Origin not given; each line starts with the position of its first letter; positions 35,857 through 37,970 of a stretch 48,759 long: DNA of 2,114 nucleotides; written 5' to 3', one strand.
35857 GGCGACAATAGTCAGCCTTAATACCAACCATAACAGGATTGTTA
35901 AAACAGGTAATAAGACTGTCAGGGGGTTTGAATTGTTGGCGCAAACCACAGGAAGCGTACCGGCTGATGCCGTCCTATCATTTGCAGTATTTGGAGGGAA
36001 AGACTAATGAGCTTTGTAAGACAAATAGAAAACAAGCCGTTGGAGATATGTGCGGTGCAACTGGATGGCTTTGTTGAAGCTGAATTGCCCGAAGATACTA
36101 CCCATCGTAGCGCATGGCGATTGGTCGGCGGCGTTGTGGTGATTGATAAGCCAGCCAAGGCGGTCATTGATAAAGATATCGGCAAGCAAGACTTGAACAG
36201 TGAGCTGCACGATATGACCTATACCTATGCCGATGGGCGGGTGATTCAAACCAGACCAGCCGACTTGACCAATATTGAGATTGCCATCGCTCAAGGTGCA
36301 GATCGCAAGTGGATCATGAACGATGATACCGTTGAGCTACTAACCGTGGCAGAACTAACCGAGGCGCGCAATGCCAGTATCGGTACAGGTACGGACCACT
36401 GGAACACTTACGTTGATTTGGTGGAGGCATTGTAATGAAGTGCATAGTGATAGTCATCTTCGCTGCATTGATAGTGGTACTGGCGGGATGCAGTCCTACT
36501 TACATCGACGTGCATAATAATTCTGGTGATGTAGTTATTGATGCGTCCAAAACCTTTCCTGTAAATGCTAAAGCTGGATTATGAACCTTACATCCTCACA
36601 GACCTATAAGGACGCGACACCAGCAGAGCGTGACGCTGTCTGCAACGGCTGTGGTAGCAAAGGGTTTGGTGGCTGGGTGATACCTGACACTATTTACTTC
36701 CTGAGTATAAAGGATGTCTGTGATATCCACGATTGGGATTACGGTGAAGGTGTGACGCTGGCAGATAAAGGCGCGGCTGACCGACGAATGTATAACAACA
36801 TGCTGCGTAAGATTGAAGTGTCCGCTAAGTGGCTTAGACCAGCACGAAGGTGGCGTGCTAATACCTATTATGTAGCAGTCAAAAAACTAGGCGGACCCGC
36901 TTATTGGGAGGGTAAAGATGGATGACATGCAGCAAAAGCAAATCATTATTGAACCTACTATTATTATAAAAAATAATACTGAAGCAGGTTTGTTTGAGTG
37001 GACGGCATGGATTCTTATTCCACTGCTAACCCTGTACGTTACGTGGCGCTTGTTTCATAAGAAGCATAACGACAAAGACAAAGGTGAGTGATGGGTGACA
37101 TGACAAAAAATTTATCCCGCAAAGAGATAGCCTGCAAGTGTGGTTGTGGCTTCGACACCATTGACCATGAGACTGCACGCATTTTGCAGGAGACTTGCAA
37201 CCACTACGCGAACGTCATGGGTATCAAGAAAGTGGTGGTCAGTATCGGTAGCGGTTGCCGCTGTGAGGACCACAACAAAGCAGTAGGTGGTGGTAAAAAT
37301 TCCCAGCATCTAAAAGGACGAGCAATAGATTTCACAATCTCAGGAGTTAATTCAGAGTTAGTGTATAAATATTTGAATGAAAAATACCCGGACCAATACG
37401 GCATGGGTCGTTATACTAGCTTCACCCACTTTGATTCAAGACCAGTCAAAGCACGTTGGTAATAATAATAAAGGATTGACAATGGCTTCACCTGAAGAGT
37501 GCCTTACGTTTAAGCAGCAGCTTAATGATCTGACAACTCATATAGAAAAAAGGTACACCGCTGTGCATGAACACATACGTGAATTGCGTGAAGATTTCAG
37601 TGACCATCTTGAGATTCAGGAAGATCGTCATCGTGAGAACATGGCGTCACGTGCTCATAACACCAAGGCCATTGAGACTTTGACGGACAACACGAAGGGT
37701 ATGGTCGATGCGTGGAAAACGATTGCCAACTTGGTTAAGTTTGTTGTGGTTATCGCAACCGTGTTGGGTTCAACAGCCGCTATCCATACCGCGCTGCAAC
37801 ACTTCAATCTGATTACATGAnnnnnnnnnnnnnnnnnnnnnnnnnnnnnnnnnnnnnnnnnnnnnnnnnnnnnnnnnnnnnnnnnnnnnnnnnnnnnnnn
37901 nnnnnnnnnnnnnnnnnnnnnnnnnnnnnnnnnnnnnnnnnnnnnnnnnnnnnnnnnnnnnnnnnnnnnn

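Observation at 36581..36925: Phospholipase-A2-like HDxxY protein embedded in the lysis cassette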

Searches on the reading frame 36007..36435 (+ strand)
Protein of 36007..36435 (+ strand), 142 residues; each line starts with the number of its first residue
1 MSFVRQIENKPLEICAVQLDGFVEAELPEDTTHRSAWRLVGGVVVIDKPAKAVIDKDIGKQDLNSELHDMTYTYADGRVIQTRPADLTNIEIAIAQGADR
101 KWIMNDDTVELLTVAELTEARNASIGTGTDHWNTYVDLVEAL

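Call 3: search_protein_families(library=pfam, proteins=[window:36007-36435:+], max_evalue=1)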
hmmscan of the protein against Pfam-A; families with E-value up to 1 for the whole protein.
window:36007-36435:+ (142 aa): 2 families
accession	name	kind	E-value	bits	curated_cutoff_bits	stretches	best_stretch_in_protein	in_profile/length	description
PF14301.12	DUF4376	-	0.035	15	25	1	63-123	10-75/106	Domain of unknown function (DUF4376)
PF18530.7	Swi6_N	-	0.17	12.5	33.8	1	98-120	73-95/103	Swi6 N-terminal domain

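Call 4: search_protein_families(library=phrogs, proteins=[window:36007-36435:+], max_evalue=0.1)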
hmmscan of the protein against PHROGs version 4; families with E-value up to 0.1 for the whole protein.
window:36007-36435:+ (142 aa): 0 families

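Call 70: search_protein_families(library=ncbifam, proteins=[window:36007-36435:+], max_evalue=1)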
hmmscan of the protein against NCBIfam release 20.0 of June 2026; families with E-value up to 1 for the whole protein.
window:36007-36435:+ (142 aa): 1 family
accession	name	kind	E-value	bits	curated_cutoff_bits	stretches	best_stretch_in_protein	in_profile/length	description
NF047331.1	phage_HTJ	equivalog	0.041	13.6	33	1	85-122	3-39/59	phage head-tail joining protein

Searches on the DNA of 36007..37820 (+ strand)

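Call 11: search_dna_similar(query=window:36007-37820:+, collection=phages, mode=distant, max_rows=15)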
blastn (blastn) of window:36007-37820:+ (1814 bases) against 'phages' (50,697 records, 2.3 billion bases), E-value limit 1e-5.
Records with a match: 1; places in all: 1; records where one place covers at least 80% of the query: 0.
Best place of each record, by identity: 60-80% 1.
By first word of the organism name: Gokushovirus 1.
By host as written in the record: Homo sapiens 1.
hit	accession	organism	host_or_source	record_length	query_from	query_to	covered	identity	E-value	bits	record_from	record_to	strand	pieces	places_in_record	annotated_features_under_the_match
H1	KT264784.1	Gokushovirus WZ-2015a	Homo sapiens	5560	1361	1453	5%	74.2%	2e-6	61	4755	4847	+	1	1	none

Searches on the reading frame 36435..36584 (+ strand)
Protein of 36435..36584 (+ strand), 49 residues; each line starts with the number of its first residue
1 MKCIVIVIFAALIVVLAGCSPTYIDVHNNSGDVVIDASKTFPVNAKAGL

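Call 3: search_protein_families(library=pfam, proteins=[window:36435-36584:+], max_evalue=1)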
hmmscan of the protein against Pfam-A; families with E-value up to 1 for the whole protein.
window:36435-36584:+ (49 aa): 2 families
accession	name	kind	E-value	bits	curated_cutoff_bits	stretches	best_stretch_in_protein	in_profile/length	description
PF08194.17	DIM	-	0.046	14.4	20.8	1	1-35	1-28/36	DIM protein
PF08139.17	LPAM_1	-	0.62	11.1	20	0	6-20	4-18/18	Prokaryotic membrane lipoprotein lipid attachment site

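Call 4: search_protein_families(library=phrogs, proteins=[window:36435-36584:+], max_evalue=0.1)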
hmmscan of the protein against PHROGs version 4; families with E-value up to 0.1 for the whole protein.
window:36435-36584:+ (49 aa): 2 families
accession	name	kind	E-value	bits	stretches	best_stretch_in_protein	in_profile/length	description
phrog_20679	-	unknown function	0.017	15.8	1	4-22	5-22/49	-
phrog_902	-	unknown function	0.072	14.5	1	2-28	7-29/118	-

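Call 70: search_protein_families(library=ncbifam, proteins=[window:36435-36584:+], max_evalue=1)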
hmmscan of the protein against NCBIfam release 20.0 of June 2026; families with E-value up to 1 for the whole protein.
window:36435-36584:+ (49 aa): 6 families
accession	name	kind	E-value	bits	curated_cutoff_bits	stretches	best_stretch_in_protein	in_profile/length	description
NF033216.1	lipo_YgdI_YgdR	subfamily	0.00085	19.2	42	1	2-34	2-33/71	YgdI/YgdR family lipoprotein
NF012014.0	PRK15470.1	equivalog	0.084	12.5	233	1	6-48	3-47/203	membrane-bound lytic murein transglycosylase EmtA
NF047453.1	PerABupregLA3781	equivalog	0.11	12.8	160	1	1-36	1-36/100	LA_3781 family PerA/PerB upregulated protein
NF041529.1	LvhB7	equivalog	0.14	11.9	70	1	1-22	1-19/45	T4SS-associated protein LvhB7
NF033894.1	Eex_IncN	subfamily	0.19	11.6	33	1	6-23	5-23/65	EexN family lipoprotein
NF047847.2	SS_mature_LptM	equivalog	0.98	9.6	27.7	0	1-19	1-20/31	LPS translocon maturation chaperone LptM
